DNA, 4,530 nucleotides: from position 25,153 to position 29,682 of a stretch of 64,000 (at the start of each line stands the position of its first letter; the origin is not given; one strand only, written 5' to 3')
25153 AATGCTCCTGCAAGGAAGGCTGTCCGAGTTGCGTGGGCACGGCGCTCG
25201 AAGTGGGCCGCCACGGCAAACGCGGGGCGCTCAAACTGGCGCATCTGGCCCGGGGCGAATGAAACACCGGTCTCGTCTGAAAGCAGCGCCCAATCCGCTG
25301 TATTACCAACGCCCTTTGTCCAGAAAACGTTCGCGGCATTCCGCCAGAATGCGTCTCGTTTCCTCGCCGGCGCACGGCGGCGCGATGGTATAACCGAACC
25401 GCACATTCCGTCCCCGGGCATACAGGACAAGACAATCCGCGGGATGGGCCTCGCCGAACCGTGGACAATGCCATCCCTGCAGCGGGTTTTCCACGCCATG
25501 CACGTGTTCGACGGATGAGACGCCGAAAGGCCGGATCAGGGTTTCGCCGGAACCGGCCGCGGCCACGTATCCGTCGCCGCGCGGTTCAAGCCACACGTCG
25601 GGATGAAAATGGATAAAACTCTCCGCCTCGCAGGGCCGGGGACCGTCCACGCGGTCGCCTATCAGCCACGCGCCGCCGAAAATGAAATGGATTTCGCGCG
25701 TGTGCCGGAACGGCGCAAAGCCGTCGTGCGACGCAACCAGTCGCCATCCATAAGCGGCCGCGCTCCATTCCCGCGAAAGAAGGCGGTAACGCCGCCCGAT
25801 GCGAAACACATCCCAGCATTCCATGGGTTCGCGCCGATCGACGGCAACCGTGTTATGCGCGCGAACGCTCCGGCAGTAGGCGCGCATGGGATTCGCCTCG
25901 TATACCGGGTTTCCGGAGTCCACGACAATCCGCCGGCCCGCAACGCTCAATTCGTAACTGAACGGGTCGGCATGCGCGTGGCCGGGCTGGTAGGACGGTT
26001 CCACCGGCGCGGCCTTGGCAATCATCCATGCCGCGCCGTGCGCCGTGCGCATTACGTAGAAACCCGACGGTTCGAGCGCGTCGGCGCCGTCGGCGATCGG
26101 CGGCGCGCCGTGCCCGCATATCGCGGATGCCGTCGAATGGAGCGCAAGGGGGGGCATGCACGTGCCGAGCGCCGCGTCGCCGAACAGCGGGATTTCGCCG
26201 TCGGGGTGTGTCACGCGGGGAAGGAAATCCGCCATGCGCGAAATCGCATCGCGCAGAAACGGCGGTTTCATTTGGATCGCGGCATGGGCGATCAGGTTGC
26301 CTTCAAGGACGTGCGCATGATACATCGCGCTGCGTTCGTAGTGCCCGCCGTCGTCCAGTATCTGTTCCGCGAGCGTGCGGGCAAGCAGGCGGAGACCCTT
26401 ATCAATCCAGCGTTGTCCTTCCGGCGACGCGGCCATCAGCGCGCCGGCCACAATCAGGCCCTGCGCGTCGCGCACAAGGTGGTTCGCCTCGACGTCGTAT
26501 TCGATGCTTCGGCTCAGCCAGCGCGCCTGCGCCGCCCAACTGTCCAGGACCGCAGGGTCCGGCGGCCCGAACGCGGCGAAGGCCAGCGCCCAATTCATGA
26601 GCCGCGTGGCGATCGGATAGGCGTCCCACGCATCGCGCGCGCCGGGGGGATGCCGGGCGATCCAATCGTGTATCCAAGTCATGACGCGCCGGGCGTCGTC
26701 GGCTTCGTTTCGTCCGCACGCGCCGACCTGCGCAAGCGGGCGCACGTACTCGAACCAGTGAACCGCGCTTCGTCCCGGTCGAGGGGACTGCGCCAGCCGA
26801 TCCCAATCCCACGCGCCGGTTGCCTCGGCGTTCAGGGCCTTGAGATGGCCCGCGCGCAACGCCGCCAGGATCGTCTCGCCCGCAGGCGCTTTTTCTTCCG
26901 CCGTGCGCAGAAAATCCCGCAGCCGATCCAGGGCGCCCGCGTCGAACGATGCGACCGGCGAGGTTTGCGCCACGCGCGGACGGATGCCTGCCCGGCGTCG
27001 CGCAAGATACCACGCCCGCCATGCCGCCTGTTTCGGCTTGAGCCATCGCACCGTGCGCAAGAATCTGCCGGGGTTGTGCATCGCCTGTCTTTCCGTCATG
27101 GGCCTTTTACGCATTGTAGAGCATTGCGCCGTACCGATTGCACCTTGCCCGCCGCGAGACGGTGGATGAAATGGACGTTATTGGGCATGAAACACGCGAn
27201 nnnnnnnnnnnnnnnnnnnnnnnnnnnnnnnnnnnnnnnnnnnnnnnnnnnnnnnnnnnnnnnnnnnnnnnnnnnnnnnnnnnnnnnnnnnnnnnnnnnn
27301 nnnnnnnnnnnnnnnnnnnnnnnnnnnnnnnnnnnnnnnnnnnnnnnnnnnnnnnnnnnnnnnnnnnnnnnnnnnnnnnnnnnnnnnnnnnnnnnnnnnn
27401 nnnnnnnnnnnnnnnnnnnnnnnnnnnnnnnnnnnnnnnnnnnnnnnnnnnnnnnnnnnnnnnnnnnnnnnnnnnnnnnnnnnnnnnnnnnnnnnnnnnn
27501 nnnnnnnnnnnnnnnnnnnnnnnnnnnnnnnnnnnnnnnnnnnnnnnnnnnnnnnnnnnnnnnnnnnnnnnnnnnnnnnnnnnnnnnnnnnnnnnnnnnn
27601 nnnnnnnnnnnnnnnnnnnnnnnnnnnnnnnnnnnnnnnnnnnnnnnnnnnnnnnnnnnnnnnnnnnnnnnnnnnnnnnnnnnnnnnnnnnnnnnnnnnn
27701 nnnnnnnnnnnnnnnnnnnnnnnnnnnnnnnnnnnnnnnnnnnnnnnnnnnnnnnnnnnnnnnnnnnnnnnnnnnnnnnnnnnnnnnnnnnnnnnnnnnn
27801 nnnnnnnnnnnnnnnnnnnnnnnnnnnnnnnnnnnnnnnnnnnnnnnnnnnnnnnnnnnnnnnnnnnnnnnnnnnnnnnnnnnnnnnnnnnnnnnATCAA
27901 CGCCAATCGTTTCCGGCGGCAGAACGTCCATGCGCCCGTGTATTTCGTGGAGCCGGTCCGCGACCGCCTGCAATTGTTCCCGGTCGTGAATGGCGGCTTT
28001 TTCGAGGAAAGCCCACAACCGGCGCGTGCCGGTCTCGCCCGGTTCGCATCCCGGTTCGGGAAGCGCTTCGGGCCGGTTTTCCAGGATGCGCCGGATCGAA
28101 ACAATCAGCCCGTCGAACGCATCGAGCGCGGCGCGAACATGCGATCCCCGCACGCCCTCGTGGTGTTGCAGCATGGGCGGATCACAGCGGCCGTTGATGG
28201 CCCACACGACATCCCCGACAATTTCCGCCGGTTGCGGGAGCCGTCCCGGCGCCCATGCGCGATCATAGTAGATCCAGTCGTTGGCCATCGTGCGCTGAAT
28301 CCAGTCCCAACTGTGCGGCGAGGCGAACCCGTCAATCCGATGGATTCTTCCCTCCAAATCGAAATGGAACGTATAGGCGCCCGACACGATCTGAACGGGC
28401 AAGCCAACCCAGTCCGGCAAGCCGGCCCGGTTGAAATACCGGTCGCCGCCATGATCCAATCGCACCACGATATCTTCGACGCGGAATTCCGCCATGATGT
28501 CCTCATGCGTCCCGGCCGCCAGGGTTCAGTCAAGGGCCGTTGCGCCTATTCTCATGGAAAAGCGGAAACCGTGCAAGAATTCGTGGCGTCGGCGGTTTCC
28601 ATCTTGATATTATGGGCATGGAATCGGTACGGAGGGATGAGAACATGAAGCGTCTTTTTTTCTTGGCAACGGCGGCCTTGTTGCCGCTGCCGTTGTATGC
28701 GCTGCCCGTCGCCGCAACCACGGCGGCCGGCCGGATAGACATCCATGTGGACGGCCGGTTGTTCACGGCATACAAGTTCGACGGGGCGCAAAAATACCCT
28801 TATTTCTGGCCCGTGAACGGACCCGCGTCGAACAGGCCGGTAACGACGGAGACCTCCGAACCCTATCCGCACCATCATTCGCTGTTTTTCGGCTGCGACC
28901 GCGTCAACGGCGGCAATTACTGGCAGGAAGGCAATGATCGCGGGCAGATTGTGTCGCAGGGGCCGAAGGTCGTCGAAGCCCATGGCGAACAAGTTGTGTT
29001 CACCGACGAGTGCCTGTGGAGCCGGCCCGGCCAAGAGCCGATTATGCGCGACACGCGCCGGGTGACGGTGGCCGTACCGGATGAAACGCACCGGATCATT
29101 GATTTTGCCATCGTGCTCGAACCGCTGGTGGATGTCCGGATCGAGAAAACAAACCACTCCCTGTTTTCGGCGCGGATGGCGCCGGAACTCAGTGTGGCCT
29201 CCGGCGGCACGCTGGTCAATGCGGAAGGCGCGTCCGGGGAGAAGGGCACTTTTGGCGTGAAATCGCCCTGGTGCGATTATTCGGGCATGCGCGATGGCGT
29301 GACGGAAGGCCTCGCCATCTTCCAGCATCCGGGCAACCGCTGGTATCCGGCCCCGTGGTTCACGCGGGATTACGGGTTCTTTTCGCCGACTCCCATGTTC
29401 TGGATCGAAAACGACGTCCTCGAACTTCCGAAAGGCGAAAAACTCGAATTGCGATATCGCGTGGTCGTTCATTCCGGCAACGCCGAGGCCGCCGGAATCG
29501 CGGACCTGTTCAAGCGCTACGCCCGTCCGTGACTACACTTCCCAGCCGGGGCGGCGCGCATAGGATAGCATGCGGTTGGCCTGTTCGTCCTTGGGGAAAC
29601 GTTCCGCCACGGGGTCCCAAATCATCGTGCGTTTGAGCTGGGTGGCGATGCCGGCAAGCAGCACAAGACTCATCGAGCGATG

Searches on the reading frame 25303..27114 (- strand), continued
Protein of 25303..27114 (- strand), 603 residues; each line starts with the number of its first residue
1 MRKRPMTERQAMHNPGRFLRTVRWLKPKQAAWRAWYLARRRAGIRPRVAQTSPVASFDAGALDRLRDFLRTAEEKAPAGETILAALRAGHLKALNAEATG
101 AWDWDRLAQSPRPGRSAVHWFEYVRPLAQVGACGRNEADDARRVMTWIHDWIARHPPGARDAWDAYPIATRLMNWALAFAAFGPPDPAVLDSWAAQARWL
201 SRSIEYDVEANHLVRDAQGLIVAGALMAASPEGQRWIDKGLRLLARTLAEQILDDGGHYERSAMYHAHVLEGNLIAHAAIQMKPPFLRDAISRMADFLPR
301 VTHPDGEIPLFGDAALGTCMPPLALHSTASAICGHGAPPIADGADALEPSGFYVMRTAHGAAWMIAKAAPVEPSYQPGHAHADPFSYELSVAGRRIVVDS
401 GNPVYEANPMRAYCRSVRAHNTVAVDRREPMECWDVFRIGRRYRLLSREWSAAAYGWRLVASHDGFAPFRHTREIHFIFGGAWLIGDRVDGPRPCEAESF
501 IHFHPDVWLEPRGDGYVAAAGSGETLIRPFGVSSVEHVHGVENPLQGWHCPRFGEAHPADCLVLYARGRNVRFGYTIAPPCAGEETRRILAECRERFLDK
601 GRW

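Call 56: find_encoding_contigs(protein=P0059, flank=6000, max_places=2)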
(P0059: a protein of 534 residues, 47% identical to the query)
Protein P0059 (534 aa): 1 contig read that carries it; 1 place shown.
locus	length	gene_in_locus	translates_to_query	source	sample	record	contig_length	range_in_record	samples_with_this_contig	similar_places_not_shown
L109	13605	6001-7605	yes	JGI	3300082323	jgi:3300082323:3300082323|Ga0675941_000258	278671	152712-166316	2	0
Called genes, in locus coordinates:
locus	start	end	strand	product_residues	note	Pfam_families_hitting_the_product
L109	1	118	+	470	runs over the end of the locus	PF01408:GFO_IDH_MocA, PF19051:GFO_IDH_MocA_C2, PF22725:GFO_IDH_MocA_C3 (faint)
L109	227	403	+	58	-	-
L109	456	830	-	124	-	PF00072:Response_reg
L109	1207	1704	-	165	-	PF01740:STAS, PF13466:STAS_2 (weak)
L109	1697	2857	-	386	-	PF00072:Response_reg, PF07228:SpoIIE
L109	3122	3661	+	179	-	-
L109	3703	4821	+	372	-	PF13439:Glyco_transf_4, PF20706:GT4-conflict, PF00534:Glycos_transf_1, PF13692:Glyco_trans_1_4, PF13524:Glyco_trans_1_2 (weak)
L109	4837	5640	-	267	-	PF05711:TylF, PF13578:Methyltransf_24 (weak)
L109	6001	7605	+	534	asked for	PF16889:Hepar_II_III_N, PF07940:Hepar_II_III_C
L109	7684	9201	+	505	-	PF04932:Wzy_C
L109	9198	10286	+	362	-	PF13692:Glyco_trans_1_4, PF13524:Glyco_trans_1_2 (weak), PF00534:Glycos_transf_1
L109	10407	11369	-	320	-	-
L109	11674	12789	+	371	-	PF02350:Epimerase_2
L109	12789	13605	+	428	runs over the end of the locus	PF02826:2-Hacid_dh_C (faint), PF03721:UDPG_MGDP_dh_N, PF00984:UDPG_MGDP_dh, PF03720:UDPG_MGDP_dh_C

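Call 71: search_solved_structures(query=window:25303-27114:-, max_evalue=0.01, show_alignments=1)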
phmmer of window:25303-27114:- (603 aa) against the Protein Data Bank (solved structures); distinct sequences matched with E-value up to 0.01: 4.
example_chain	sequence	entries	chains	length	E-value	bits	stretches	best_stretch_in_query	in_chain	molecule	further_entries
5jmd_A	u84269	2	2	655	6.9e-16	60.9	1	158-493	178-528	Heparinase III protein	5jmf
4mmi_A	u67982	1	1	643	1.2e-13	53.6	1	141-429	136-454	Heparinase III protein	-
4mmh_A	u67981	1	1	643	1.2e-13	53.6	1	141-429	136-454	Heparinase III protein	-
4fnv_A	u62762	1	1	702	7.9e-09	37.6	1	139-271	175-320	Heparinase III protein, heparitin sulfate lyase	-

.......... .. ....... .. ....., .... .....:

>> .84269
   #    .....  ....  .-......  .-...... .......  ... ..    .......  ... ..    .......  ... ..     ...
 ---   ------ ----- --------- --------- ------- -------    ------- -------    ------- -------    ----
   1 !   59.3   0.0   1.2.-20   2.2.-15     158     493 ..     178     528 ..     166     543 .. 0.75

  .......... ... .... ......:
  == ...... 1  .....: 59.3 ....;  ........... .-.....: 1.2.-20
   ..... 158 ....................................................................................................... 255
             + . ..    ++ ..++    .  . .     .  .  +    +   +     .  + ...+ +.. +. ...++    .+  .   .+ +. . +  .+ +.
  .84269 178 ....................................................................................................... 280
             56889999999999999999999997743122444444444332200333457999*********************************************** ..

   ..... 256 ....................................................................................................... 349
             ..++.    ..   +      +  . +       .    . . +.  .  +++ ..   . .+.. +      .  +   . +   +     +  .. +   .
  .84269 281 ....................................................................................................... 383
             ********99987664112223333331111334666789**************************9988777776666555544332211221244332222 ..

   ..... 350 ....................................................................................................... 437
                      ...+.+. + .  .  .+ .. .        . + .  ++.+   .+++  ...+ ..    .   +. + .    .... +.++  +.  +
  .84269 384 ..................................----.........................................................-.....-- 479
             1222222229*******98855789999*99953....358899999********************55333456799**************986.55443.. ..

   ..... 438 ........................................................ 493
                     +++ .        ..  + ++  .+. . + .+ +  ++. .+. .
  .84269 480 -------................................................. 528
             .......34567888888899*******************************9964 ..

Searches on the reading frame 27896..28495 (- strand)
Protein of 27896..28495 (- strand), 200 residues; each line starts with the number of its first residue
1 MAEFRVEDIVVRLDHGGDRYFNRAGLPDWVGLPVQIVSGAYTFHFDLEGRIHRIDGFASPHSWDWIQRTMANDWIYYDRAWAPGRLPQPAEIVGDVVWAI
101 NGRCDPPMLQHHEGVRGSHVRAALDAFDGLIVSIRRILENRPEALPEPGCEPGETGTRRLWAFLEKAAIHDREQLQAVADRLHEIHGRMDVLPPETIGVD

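Call 57: predict_structure(alignment_id=A6)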
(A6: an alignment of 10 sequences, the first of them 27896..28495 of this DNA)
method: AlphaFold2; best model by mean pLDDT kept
length: 200 residues; sequences in the alignment: 10
mean_pLDDT: 59.9   pTM: 0.64
mean pLDDT of the five models: 59.9, 59.4, 59.1, 57.2, 57.1
residues with pLDDT >= 90: 31; 70-90: 52; 50-70: 29; < 50: 88
segments of 3 or more residues with pLDDT < 50: 17-31, 59-116, 186-200
pLDDT, mean of each block of 10 residues (from residue 1): 88 62 38 78 78 62 31 30 31 36 37 50 80 95 84 79 89 67 50 33
secondary structure, 60 per line:
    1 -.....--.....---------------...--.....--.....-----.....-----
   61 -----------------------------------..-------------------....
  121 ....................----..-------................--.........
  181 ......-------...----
elements in order: E2-6 E9-13 E34-38 E41-45 E51-55 H117-140 H154-169 H172-186

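Call 63: fold_search(model_id=the predicted structure, library=pdb)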
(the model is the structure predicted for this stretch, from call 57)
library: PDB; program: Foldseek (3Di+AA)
matches with E <= 10: 26; with E <= 0.001: 0
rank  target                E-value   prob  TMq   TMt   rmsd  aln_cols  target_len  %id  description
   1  8j9a_MODEL_1_A        2.4e+00  0.03  0.15  0.21  17.6       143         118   14  Solution structure of ABD3 (residues 453-561) of human MED15 isoform 2 (released 2024-05-08)
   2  6fhm_B                3.0e+00  0.04  0.11  0.11   9.3        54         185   13  Crystal structure of the F47E mutant of the lipoprotein localization factor, LolA (released 2018-07-25)
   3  6yxx_EH               3.4e+00  0.04  0.16  0.09  13.7       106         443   14  State A of the Trypanosoma brucei mitoribosomal large subunit assembly intermediate (released 2020-10-14)
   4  9b27_H                4.1e+00  0.05  0.20  0.12  13.9       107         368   14  Dia1 at the Barbed End of F-Actin (released 2024-05-29)
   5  3mq1_E                5.2e+00  0.06  0.20  0.33   7.8        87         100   15  Crystal Structure of Dust Mite Allergen Der p 5 (released 2010-06-02)
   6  7qco_L                5.2e+00  0.06  0.23  0.28   7.2       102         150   12  The structure of Photosystem I tetramer from Chroococcidiopsis TS-821, a thermophilic, unicellular, non-heterocyst-for (released 2022-04-06)
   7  6zca_H                5.5e+00  0.04  0.15  0.05   8.3        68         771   13  Structure of the B. subtilis RNA POLYMERASE in complex with HelD (monomer) (released 2020-10-14)
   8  6s2e_A                5.9e+00  0.03  0.18  0.05   6.8        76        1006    9  Cryo-EM structure of Ctf18-1-8 in complex with the catalytic domain of DNA polymerase epsilon (released 2020-07-08)
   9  5x12                  6.6e+00  0.06  0.22  0.24  10.5       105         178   14  Crystal structure of Bacillus subtilis PadR (released 2017-11-22)
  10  4bpd_B                6.6e+00  0.04  0.16  0.25   6.6        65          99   12  Structure determination of an integral membrane kinase (released 2014-05-07)
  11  6jeo_aL               6.6e+00  0.03  0.20  0.25   7.8       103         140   10  Structure of PSI tetramer from Anabaena (released 2019-11-13)
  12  7dwq_L                6.6e+00  0.03  0.20  0.24   7.1       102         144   17  Photosystem I from a chlorophyll d-containing cyanobacterium Acaryochloris marina (released 2021-06-02)
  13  6def_A                7.9e+00  0.05  0.18  0.10   7.7        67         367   15  Vps1 GTPase-BSE fusion complexed with GMPPCP (released 2018-08-22)
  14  6qvm_A                7.9e+00  0.03  0.19  0.07  10.7        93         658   12  Undecaheme cytochrome from S-layer of Carboxydothermus ferrireducens (released 2020-03-25)
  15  1wc5_A                7.9e+00  0.02  0.13  0.13  11.9       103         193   14  Soluble adenylyl cyclase CyaC from S. platensis in complex with alpha, beta-methylene-ATP in presence of bicarbonate (released 2004-12-20)
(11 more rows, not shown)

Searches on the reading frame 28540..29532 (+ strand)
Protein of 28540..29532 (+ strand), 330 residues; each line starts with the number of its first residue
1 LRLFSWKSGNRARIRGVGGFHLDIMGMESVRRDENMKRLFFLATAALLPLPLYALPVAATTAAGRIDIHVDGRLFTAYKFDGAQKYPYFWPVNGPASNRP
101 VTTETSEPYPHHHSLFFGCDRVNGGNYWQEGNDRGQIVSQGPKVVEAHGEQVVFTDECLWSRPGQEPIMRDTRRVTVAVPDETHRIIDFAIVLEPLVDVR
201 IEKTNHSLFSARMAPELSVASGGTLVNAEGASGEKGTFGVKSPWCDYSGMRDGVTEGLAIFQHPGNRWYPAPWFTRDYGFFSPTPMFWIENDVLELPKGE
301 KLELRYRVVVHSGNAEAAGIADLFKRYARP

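Call 75: search_protein_families(library=pfam, proteins=[window:28540-29532:+], max_evalue=0.001)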
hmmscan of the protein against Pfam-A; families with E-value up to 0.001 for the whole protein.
window:28540-29532:+ (330 aa): 1 family
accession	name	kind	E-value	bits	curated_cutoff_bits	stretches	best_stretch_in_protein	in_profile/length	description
PF14100.11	DUF6807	-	1e-65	222.5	27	1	66-324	2-269/270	Family of unknown function (DUF6807)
